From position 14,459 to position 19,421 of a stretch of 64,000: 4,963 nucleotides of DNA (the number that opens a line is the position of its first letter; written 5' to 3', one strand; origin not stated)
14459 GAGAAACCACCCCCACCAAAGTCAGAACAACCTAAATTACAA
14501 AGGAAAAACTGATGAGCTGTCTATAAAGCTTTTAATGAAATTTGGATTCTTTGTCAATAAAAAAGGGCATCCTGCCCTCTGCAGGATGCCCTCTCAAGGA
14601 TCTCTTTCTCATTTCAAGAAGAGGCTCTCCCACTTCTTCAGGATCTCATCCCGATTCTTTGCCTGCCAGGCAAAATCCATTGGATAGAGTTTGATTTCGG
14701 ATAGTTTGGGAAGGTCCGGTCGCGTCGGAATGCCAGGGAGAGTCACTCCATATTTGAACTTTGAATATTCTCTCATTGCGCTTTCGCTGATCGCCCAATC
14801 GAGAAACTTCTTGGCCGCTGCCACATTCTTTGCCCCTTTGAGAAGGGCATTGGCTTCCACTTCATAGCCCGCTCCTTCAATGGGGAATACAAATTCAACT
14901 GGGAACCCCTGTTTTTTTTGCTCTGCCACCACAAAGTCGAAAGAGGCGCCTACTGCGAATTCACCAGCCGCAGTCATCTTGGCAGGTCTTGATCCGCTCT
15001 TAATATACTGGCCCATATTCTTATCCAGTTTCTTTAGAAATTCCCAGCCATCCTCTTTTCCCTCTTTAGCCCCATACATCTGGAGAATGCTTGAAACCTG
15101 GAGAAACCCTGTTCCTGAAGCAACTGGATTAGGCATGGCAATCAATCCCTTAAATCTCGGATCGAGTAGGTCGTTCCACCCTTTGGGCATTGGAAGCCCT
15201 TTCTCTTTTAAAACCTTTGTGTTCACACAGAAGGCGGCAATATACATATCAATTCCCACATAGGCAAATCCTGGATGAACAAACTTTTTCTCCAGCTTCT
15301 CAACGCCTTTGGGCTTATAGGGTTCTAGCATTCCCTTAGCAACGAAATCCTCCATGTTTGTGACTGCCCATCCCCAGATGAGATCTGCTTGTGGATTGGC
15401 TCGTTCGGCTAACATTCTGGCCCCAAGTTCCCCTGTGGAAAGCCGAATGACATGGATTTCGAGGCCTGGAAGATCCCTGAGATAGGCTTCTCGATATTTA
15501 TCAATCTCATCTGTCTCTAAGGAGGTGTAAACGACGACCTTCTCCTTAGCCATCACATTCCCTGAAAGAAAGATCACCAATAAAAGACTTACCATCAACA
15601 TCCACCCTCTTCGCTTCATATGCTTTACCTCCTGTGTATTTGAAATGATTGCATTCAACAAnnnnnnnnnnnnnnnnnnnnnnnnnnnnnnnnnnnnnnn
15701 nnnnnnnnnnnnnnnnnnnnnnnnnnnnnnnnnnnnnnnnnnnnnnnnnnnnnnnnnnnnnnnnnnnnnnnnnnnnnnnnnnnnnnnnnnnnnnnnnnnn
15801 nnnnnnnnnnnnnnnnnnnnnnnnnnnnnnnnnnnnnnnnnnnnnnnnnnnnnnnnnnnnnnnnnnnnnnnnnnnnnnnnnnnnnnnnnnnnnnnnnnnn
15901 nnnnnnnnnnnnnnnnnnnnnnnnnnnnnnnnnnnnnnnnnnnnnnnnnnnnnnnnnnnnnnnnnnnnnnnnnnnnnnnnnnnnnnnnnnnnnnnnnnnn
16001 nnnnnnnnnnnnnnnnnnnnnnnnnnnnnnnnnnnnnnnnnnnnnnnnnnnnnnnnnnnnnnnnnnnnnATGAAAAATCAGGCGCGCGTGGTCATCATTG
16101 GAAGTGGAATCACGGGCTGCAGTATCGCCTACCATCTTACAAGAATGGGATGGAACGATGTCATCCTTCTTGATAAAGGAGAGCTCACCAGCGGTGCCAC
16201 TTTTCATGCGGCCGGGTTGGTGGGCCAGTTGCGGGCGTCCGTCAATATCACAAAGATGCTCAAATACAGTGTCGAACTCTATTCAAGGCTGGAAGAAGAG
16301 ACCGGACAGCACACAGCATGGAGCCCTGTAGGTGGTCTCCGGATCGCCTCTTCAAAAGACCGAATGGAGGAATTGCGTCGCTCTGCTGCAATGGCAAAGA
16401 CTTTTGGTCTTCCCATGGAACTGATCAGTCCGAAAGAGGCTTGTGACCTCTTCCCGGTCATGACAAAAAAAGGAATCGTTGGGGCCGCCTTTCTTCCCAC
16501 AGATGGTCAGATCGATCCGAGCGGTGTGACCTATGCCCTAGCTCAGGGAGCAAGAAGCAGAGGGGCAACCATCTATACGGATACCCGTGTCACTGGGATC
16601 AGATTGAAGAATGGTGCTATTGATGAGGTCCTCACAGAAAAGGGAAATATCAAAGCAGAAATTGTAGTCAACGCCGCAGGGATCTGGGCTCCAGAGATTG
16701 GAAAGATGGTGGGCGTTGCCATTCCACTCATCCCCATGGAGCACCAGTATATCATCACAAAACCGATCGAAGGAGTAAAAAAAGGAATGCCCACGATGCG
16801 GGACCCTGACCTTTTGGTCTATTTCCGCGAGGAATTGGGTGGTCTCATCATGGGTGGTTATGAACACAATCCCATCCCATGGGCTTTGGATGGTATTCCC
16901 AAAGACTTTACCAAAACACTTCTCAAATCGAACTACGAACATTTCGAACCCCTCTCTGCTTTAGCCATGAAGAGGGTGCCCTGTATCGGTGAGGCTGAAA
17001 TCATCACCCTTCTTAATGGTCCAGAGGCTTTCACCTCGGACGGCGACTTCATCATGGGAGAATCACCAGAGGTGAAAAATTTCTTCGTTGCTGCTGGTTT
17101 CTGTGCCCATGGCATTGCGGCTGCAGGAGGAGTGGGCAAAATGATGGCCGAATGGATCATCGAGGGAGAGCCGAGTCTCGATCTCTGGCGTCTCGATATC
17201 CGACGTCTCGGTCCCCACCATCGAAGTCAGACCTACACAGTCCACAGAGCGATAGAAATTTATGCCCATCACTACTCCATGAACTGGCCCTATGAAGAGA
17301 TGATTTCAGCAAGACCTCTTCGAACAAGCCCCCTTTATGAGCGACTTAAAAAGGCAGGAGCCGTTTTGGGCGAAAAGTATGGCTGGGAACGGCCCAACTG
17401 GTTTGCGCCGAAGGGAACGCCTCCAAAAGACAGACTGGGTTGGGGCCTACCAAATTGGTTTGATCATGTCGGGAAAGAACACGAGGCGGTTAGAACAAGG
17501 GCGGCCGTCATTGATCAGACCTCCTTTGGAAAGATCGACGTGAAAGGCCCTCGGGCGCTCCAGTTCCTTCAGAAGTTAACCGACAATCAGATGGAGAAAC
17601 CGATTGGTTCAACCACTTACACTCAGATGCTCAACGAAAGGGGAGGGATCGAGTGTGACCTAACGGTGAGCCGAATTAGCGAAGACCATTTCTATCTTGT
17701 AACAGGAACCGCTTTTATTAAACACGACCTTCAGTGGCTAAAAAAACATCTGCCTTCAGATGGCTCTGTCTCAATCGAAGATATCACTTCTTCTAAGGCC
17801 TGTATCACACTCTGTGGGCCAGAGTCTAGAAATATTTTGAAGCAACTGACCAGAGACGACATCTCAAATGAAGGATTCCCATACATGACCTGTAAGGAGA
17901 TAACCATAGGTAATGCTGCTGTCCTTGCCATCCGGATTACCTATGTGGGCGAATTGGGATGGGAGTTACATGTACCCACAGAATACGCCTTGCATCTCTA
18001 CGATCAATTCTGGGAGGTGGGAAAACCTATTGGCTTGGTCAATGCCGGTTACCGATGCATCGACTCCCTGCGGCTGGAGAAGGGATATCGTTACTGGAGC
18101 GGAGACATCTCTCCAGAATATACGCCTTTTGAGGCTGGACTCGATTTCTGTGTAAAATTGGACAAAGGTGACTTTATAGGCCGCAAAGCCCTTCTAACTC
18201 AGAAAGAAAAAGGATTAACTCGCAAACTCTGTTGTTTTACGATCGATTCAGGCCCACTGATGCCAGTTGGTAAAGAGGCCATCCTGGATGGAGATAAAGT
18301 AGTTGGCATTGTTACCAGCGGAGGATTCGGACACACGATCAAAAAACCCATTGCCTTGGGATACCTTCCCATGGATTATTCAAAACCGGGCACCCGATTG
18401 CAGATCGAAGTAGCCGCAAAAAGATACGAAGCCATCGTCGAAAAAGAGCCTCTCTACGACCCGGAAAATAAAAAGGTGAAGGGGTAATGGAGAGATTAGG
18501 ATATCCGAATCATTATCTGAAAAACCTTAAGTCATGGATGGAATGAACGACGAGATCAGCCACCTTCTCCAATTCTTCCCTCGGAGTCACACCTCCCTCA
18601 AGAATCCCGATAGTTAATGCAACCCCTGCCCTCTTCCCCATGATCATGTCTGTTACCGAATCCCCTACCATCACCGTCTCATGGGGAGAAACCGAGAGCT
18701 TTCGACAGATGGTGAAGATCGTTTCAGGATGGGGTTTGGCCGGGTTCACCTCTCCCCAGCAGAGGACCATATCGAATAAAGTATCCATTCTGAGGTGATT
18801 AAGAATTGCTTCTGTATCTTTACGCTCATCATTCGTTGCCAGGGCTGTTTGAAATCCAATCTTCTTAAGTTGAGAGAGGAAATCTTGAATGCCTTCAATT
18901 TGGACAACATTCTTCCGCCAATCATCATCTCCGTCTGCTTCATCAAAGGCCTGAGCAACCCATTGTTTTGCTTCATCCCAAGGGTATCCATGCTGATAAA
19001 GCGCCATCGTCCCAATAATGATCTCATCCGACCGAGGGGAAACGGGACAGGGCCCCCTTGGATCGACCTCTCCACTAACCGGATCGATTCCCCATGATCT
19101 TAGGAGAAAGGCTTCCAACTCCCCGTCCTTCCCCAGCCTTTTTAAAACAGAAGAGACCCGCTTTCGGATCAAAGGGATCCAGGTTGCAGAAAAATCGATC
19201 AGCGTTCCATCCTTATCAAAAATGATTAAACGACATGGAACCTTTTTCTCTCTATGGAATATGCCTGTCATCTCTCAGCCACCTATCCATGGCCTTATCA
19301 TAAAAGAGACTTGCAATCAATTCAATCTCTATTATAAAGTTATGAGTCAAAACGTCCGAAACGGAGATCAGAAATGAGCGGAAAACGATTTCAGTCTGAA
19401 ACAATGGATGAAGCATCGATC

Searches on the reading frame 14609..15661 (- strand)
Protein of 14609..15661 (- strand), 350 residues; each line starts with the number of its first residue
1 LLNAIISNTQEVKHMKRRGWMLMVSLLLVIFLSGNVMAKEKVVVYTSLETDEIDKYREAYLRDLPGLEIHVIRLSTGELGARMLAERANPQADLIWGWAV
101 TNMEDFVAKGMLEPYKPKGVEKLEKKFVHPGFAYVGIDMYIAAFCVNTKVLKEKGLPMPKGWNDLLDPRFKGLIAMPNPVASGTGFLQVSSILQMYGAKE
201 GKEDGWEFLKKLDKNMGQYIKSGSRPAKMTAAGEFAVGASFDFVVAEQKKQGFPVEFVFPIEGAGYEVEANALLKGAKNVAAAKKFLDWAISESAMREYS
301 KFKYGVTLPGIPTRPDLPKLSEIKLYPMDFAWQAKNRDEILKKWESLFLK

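Call 7: search_protein_families(library=ncbifam, proteins=[window:14609-15661:-])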
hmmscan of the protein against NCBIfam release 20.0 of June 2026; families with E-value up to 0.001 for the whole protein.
window:14609-15661:- (350 aa): 5 families
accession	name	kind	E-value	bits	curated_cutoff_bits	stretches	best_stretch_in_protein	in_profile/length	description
TIGR03261.1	phnS2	equivalog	2.1e-101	339.3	392.75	1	26-348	8-329/334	putative 2-aminoethylphosphonate ABC transporter substrate-binding protein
NF011620.1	PRK15046.1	equivalog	1.6e-22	79.7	310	1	38-307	23-289/334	2-aminoethylphosphonate ABC transporter substrate-binding protein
TIGR03227.1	PhnS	equivalog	1.8e-18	66.5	395.3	1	40-318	35-305/360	2-aminoethylphosphonate ABC transporter substrate-binding protein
TIGR01254.1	sfuA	subfamily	4.4e-12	45.9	93.4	1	65-295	31-255/306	thiamine ABC transporter substrate-binding protein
NF007048.0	PRK09501.1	equivalog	0.00011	21.2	582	1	143-295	135-283/348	spermidine/putrescine ABC transporter substrate-binding protein PotD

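Call 8: search_protein_families(library=pfam, proteins=[window:14609-15661:-])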
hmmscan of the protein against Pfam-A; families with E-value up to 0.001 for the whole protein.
window:14609-15661:- (350 aa): 4 families
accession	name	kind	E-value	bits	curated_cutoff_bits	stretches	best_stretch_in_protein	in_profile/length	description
PF13343.11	SBP_bac_6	-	1.5e-26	93.8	24.6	1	92-308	4-217/245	Bacterial extracellular solute-binding protein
PF13416.11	SBP_bac_8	-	3.1e-21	76.8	27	1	59-320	5-268/279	Bacterial extracellular solute-binding protein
PF01547.30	SBP_bac_1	-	3.5e-21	77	26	1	58-296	15-306/307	Bacterial extracellular solute-binding protein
PF13531.11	SBP_bac_11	-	5.4e-11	43.1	25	1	54-295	14-217/227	Bacterial extracellular solute-binding protein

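Call 41: search_solved_structures(query=window:14609-15661:-, max_evalue=0.001)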
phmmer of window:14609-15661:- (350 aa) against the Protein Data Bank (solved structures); distinct sequences matched with E-value up to 0.001: 20.
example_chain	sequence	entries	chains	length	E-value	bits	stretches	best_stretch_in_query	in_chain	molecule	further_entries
4r72_A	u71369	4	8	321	3.1e-43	151.2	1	67-344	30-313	ABC-type Fe3+ transport system, periplasmic component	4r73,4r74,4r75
8x1a_B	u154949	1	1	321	1.6e-39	139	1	65-344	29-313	Iron(III) ABC transporter, periplasmic iron-compound-binding protein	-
6wce_A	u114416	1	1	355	1.6e-35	125.8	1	38-307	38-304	Pyridoxal-5-phosphate binding protein A (P5PA)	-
6fjl_A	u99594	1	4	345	2.4e-12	49.6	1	55-301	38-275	ABC-type Fe3+ transport system, periplasmic component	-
6hhb_A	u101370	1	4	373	2.9e-12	49.3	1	55-301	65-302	ABC-type Fe3+ transport system, periplasmic component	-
6lkg_A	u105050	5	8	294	4.2e-11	45.5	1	155-297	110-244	ABC transporter, solute-binding protein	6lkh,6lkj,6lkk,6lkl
6lki_A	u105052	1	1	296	4.2e-11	45.5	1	155-297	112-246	ABC transporter, solute-binding protein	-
4r6y_A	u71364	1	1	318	1.5e-08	37.1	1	65-311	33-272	Putative 2-aminoethylphosphonate-binding periplasmic protein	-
3wae_A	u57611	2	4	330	2.5e-08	36.4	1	65-322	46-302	IRON ABC TRANSPORTER, PERIPLASMIC IRON-BINDING PROTEIN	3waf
4elo_A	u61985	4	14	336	2.6e-08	36.4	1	65-322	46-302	Iron ABC transporter, periplasmic iron-binding protein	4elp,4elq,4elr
6ivy_A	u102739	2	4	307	4.3e-08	35.6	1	62-322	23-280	Periplasmic Ferric iron-binding Protein HitA | Ferric iron-binding periplasmic protein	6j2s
6iwf_A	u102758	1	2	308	4.4e-08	35.6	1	62-322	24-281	Ferric iron-binding protein HitA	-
7xjm_A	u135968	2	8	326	6.6e-08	35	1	143-297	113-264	Putrescine-binding periplasmic protein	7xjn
1y4t_A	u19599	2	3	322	3.7e-07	32.5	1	63-298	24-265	putative iron-uptake ABC transport system periplasmic iron-binding protein | Putative iron-uptake ABC transport system,periplasmic iron-binding protein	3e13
7li0_A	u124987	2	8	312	6e-06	28.6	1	41-313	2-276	Fe(3+) ABC transporter substrate-binding protein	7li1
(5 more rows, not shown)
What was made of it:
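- Closest known: PhnF and PhnR, the HutC-type regulators of phosphonate utilisation. Different: The binding protein is much closer to AfuA and P5PA than to the solved AEP-binding protein (call 41).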

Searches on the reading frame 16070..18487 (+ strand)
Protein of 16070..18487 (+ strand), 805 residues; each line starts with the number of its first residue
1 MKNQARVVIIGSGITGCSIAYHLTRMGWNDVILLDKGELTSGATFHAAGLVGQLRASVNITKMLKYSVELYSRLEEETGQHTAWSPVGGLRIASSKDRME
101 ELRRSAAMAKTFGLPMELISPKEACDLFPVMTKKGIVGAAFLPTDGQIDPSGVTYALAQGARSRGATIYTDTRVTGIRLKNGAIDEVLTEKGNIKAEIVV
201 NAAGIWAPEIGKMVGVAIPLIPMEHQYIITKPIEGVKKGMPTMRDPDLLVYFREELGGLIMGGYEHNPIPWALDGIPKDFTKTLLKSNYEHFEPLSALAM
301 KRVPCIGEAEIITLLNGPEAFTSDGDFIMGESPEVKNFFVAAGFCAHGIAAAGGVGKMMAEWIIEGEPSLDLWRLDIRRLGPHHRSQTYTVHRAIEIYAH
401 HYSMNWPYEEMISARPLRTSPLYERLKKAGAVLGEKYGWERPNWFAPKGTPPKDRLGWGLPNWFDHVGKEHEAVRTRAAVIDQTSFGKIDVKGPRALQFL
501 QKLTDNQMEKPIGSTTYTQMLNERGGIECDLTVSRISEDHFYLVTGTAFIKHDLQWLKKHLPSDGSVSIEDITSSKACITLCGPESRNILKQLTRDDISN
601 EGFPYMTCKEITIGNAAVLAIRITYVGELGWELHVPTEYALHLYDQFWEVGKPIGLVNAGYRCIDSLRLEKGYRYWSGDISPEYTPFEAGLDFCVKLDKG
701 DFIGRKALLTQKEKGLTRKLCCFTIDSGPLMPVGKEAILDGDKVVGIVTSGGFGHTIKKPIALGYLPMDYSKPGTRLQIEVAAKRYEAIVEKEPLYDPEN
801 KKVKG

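Call 7: search_protein_families(library=ncbifam, proteins=[window:16070-18487:+])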
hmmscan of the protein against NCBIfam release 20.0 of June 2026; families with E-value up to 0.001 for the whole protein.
window:16070-18487:+ (805 aa): 37 families (the best 25 are shown)
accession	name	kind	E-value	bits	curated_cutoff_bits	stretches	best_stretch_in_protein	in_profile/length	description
NF001567.0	PRK00389.1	subfamily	1.7e-69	234.5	300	1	456-800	23-357/359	glycine cleavage system aminomethyltransferase GcvT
TIGR00528.1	gcvT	equivalog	2e-64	217.8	235.85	1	456-796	21-360/362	glycine cleavage system aminomethyltransferase GcvT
TIGR01372.1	soxA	subfamily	1.6e-62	211.6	1164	1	415-804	605-995/996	sarcosine oxidase subunit alpha family protein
NF010093.0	PRK13579.1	equivalog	4.9e-53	180.3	459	1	457-799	30-367/371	glycine cleavage system aminomethyltransferase GcvT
NF053776.1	TmaoDeMthMsil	equivalog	4.3e-52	177.6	1100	1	459-804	408-762/763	trimethylamine N-oxide demethylase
TIGR02352.1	thiamin_ThiO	equivalog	2.6e-35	122.2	250.8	1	7-223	1-218/351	glycine oxidase ThiO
NF008425.0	PRK11259.1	equivalog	1.6e-29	103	257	2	2-212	2-210/377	N-methyl-L-tryptophan oxidase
NF009133.0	PRK12486.1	equivalog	4.4e-27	94.9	410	1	460-791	37-364/369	dimethylsulfoniopropionate demethylase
TIGR01373.1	soxB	subfamily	4.5e-27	94.9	529.45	1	2-369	28-388/407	sarcosine oxidase subunit beta family protein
NF001933.0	PRK00711.1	subfamily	3e-26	92.4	383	1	60-236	108-285/429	D-amino acid dehydrogenase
TIGR01377.1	soxA_mon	subfamily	1.1e-22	80.4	479.65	1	7-380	3-375/381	amino oxidase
TIGR03377.1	glycerol3P_GlpA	equivalog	3.6e-22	78.6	552.8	1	7-228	2-225/530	anaerobic glycerol-3-phosphate dehydrogenase subunit GlpA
NF033460.1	glycerol3P_ox_II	equivalog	1.8e-20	73.4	460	1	7-361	4-358/361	type 2 glycerol-3-phosphate oxidase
NF008313.0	PRK11101.1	equivalog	3.8e-18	65.4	425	1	3-228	7-234/548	anaerobic glycerol-3-phosphate dehydrogenase subunit A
TIGR03364.1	HpnW_proposed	hypoth_equivalog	5.7e-16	58.5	285.1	1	6-201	2-191/365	TIGR03364 family FAD-dependent oxidoreductase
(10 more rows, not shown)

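Call 8: search_protein_families(library=pfam, proteins=[window:16070-18487:+])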
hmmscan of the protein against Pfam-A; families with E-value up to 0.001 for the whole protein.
window:16070-18487:+ (805 aa): 8 families
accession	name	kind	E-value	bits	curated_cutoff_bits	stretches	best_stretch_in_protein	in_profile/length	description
PF01571.26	GCV_T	-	3.2e-82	276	25.6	1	422-693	1-254/255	Aminomethyltransferase folate-binding domain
PF01266.30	DAO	-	3e-77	261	27.9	1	6-362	1-353/353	FAD dependent oxidoreductase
PF08669.17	GCV_T_C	-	9e-24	83.6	25.9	1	718-797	1-80/80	Glycine cleavage T-protein C-terminal barrel domain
PF16350.10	FAO_M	-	1.9e-18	66.8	27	1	365-420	1-56/56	FAD dependent oxidoreductase central domain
PF00890.30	FAD_binding_2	-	4.7e-06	26.5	20.4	1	7-55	2-49/414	FAD binding domain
PF13450.12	NAD_binding_8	-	5.1e-05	23.9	21.9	1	9-44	1-35/68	NAD(P)-binding Rossmann-like domain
PF07992.20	Pyr_redox_2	-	9.1e-05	22.4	26.1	0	4-36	142-173/291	Pyridine nucleotide-disulphide oxidoreductase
PF13738.12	Pyr_redox_3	-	0.00043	20.1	30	0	8-40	1-33/305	Pyridine nucleotide-disulphide oxidoreductase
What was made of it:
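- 16070..18487 (+): Target gene: FAD oxidoreductase fused to a GcvT folate-binding domain (DMGDH/sarcosine-oxidase-like N-demethylase). Pfam DAO, FAO_M, GCV_T and GCV_T_C (call 8).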

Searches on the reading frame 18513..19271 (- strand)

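Call 9: search_protein_families(library=pfam, proteins=[window:18513-19271:-])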
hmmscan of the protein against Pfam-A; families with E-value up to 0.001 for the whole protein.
window:18513-19271:- (252 aa): 4 families
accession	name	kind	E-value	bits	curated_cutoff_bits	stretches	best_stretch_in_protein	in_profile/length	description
PF00702.32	Hydrolase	-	2.7e-28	100.1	26.4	1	14-216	2-191/191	haloacid dehalogenase-like hydrolase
PF13419.12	HAD_2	-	1.4e-27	97.4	23.8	1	120-218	76-174/178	Haloacid dehalogenase-like hydrolase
PF13242.12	Hydrolase_like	-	9.7e-12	45.1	22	1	179-248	4-75/75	HAD-hyrolase-like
PF12710.13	HAD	-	0.00035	21.5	27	0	16-211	1-187/189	haloacid dehalogenase-like hydrolase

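Call 11: search_protein_families(library=ncbifam, proteins=[window:18513-19271:-], max_evalue=0.00001)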
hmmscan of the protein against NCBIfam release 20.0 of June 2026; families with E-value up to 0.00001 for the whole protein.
window:18513-19271:- (252 aa): 36 families (the best 25 are shown)
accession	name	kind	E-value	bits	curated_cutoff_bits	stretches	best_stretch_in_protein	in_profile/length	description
NF009695.0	PRK13222.1-2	equivalog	3.7e-21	75.6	225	1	120-248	91-218/226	phosphoglycolate phosphatase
NF009804.0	PRK13288.1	equivalog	6e-21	74.9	218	1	120-248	79-206/215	pyrophosphatase PpaX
TIGR02253.1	CTE7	subfamily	2e-20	73.5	169.75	1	125-248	96-220/221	TIGR02253 family HAD-type hydrolase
TIGR03351.1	PhnX-like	hypoth_equivalog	4.4e-18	66.1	218.9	1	99-248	63-215/220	phosphonatase-like hydrolase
TIGR01454.1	AHBA_synth_RP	hypoth_equivalog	7.5e-17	61.6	246.65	1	122-242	74-193/205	AHBA synthesis associated protein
TIGR01449.2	PGP_bact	equivalog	7.7e-16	58.3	180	1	124-248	86-209/213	phosphoglycolate phosphatase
NF008087.0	PRK10826.1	equivalog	6.3e-15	55.4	191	1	117-217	86-186/222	hexitol phosphatase HxpB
NF009696.0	PRK13222.1-3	equivalog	7.3e-15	55.3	359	1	125-249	89-213/223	N-acetylmuramic acid 6-phosphate phosphatase MupP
NF009698.0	PRK13223.1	equivalog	5.7e-14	52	466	1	121-226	99-203/272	phosphoglycolate phosphatase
TIGR01549.1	HAD-SF-IA-v1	subfamily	9.7e-14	52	23.3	1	103-216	45-149/149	HAD-IA family hydrolase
TIGR01422.2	phosphonatase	equivalog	2.5e-13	49.9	220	1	119-229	94-205/251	phosphonoacetaldehyde hydrolase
NF046057.1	bifunc_MtlD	equivalog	2.6e-13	49.3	800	1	118-246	86-213/683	bifunctional mannitol-1-phosphate dehydrogenase/phosphatase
NF009697.0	PRK13222.1-4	equivalog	3.6e-13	49.4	327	1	127-222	98-192/232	phosphoglycolate phosphatase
TIGR02009.1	PGMB-YQAB-SF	subfamily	5.9e-13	49.4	153.35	1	122-207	88-171/186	beta-phosphoglucomutase family hydrolase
NF009694.0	PRK13222.1-1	equivalog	1e-12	47.9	415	1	99-224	88-211/252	phosphoglycolate phosphatase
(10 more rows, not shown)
